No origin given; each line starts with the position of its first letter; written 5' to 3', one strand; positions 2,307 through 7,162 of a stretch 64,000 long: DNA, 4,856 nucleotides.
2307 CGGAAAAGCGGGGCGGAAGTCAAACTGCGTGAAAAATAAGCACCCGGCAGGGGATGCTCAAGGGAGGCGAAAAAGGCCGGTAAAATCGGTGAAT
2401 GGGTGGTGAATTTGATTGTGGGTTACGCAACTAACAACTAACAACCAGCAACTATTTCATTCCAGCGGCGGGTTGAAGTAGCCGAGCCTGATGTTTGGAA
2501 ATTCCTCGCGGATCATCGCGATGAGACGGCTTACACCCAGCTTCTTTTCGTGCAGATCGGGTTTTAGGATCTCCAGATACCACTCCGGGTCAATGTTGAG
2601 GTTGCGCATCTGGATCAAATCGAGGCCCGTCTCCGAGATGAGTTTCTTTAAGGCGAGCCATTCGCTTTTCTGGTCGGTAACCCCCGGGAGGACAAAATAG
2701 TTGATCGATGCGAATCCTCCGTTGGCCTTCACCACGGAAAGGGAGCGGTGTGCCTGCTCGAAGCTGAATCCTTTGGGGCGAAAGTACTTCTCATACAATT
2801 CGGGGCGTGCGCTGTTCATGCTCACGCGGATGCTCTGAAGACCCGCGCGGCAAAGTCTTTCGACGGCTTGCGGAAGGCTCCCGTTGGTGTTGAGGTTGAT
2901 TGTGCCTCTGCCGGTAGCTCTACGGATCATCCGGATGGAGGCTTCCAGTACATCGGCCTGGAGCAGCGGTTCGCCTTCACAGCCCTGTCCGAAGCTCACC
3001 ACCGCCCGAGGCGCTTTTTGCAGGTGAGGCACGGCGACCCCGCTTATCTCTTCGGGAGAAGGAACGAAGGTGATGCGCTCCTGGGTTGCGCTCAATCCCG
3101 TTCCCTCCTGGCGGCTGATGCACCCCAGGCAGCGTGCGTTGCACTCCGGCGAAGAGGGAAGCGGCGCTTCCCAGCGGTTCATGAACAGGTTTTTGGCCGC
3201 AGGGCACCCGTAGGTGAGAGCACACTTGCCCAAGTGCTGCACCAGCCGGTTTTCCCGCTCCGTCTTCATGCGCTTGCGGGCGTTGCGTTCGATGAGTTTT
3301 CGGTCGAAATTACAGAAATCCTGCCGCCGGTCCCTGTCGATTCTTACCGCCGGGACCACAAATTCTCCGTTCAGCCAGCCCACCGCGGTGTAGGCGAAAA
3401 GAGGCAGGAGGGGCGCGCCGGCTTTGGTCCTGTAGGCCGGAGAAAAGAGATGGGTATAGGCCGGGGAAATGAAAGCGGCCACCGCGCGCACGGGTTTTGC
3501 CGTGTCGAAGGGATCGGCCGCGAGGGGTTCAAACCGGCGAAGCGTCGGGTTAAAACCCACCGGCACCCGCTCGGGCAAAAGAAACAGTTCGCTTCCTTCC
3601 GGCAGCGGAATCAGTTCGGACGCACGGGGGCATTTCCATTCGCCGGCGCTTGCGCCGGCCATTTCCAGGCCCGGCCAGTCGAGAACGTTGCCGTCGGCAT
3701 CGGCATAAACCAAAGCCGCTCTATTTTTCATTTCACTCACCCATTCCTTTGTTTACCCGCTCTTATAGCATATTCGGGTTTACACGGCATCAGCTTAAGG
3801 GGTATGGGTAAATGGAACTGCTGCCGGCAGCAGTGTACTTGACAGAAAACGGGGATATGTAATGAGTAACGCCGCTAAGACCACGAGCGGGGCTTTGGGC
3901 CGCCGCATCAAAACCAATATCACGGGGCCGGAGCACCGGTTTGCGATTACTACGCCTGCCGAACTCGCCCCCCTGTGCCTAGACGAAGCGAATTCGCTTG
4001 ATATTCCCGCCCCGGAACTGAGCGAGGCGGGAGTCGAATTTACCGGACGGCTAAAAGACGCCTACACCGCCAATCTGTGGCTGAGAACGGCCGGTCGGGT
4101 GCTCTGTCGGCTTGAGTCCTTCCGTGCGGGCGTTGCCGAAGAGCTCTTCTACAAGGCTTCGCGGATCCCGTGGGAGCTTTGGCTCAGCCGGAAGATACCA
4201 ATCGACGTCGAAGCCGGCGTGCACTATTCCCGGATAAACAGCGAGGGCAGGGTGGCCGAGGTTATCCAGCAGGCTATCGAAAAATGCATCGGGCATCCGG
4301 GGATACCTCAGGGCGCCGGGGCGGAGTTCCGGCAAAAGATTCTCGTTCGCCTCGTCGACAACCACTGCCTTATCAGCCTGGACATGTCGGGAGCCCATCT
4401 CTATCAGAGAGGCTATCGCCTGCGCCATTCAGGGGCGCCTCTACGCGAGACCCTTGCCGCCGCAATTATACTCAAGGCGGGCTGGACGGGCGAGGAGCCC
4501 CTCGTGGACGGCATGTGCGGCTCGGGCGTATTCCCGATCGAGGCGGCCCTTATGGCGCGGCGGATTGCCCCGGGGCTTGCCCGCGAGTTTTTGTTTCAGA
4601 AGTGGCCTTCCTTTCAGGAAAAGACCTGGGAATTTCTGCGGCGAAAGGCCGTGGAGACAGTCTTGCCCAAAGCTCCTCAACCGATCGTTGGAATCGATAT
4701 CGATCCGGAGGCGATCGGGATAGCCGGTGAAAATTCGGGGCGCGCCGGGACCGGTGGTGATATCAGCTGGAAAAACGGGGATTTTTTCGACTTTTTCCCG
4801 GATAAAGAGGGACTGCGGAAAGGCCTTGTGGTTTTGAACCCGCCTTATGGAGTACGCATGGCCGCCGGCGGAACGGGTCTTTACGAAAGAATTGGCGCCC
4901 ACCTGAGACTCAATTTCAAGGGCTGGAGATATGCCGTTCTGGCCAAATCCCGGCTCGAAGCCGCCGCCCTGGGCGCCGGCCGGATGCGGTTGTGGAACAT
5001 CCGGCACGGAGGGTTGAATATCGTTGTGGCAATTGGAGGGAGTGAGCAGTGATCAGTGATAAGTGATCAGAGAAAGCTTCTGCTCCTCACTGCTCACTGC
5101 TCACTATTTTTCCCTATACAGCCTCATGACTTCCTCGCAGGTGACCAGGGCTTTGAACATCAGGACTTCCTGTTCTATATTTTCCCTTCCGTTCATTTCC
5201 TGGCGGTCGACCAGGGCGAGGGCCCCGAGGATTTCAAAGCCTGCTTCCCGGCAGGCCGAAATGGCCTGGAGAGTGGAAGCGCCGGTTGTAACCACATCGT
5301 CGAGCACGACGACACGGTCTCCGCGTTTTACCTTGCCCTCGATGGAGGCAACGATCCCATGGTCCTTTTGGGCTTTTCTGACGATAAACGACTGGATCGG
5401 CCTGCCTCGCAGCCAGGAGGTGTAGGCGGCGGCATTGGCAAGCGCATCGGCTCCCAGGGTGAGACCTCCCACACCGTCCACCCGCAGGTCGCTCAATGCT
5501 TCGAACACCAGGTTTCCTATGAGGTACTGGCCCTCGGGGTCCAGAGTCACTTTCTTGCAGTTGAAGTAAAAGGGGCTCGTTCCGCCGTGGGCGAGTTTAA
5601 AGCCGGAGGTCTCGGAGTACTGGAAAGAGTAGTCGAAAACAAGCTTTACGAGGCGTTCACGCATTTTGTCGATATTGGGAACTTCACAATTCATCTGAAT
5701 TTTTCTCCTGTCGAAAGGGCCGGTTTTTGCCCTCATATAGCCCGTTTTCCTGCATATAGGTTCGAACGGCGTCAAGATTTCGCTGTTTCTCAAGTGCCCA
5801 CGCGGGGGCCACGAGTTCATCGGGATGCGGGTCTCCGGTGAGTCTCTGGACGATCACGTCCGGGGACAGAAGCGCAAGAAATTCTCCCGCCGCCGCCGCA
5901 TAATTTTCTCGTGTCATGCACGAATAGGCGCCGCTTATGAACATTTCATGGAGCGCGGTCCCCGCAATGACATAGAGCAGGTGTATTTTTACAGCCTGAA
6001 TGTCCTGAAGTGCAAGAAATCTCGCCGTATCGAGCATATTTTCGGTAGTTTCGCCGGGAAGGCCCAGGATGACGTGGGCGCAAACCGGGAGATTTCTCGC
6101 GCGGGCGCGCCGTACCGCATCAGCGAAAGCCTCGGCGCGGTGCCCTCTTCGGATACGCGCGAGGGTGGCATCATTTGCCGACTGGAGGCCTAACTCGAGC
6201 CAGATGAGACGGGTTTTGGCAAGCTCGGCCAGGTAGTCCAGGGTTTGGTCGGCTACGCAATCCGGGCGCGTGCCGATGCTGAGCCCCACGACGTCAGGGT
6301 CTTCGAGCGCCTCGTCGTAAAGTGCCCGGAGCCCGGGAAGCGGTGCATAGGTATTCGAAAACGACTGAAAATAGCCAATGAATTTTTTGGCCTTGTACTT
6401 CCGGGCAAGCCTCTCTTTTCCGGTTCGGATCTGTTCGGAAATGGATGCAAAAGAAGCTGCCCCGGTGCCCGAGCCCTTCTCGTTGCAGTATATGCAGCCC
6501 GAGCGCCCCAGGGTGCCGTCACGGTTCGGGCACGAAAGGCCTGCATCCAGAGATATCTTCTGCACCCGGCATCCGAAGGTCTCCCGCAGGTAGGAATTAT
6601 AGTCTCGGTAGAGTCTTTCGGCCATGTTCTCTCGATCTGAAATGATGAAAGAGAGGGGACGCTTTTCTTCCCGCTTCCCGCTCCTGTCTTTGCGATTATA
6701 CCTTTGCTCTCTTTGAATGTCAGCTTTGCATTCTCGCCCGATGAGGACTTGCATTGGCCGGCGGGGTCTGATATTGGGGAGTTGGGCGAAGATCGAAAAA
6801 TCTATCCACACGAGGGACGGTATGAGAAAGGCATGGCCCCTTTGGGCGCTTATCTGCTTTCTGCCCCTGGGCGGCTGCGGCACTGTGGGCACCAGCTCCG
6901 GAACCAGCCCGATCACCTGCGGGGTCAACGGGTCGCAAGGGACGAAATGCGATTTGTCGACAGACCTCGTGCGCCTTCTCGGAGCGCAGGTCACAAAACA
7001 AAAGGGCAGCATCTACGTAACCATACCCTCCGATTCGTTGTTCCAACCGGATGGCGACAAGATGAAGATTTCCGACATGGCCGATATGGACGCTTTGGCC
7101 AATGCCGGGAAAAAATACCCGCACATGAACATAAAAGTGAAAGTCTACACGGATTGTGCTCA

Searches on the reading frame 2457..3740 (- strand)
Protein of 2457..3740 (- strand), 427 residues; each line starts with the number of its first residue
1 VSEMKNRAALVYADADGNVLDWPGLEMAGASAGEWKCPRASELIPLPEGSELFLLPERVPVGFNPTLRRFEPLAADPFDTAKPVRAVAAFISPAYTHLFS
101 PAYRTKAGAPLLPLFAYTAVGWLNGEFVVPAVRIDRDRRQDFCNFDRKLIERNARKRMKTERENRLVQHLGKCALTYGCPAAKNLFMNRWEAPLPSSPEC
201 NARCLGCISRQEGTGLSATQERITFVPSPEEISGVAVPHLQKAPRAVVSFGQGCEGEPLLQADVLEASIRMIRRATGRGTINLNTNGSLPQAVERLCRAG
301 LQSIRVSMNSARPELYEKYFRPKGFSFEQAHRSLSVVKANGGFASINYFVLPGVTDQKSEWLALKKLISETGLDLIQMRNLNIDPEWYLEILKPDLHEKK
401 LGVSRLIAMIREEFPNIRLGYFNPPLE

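Call 37: search_protein_families(library=pfam, proteins=[window:2457-3740:-], max_evalue=0.0001)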
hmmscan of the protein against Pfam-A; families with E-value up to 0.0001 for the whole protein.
window:2457-3740:- (427 aa): 1 family
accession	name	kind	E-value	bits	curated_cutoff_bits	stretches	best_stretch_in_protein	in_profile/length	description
PF04055.27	Radical_SAM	-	7.2e-15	56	29.5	1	196-358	3-158/166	Radical SAM superfamily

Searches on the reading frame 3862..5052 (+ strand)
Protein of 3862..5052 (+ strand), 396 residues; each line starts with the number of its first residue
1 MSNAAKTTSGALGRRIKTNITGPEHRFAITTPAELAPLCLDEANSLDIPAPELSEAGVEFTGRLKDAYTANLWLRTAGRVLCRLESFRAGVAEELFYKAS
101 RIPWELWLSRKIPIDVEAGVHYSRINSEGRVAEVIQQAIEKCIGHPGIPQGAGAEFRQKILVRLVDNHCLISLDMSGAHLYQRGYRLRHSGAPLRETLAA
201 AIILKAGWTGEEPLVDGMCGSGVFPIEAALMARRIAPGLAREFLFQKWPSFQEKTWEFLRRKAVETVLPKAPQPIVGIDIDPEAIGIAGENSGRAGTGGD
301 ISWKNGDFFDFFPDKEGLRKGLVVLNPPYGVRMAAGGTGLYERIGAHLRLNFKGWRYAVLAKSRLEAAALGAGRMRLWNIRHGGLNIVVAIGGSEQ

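Call 37: search_protein_families(library=pfam, proteins=[window:3862-5052:+], max_evalue=0.0001)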
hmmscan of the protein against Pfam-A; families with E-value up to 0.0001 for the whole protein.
window:3862-5052:+ (396 aa): 2 families
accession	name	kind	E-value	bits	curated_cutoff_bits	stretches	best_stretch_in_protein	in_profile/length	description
PF01170.24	UPF0020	-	1.9e-37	129.4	22.3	1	183-371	1-177/197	RMKL-like, methyltransferase domain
PF22020.1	RlmL_1st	-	2.6e-12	47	27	1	27-81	2-55/55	RlmL ferredoxin-like domain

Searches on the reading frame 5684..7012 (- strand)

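Call 37: search_protein_families(library=pfam, proteins=[window:5684-7012:-], max_evalue=0.0001)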
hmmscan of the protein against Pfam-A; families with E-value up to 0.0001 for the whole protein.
window:5684-7012:- (442 aa): 2 families
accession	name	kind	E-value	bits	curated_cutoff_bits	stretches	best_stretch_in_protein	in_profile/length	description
PF16199.10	Radical_SAM_C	-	1.7e-23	82.9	31.9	1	338-421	1-84/85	Radical_SAM C-terminal domain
PF04055.27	Radical_SAM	-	1.4e-18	68.1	29.5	1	172-333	10-166/166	Radical SAM superfamily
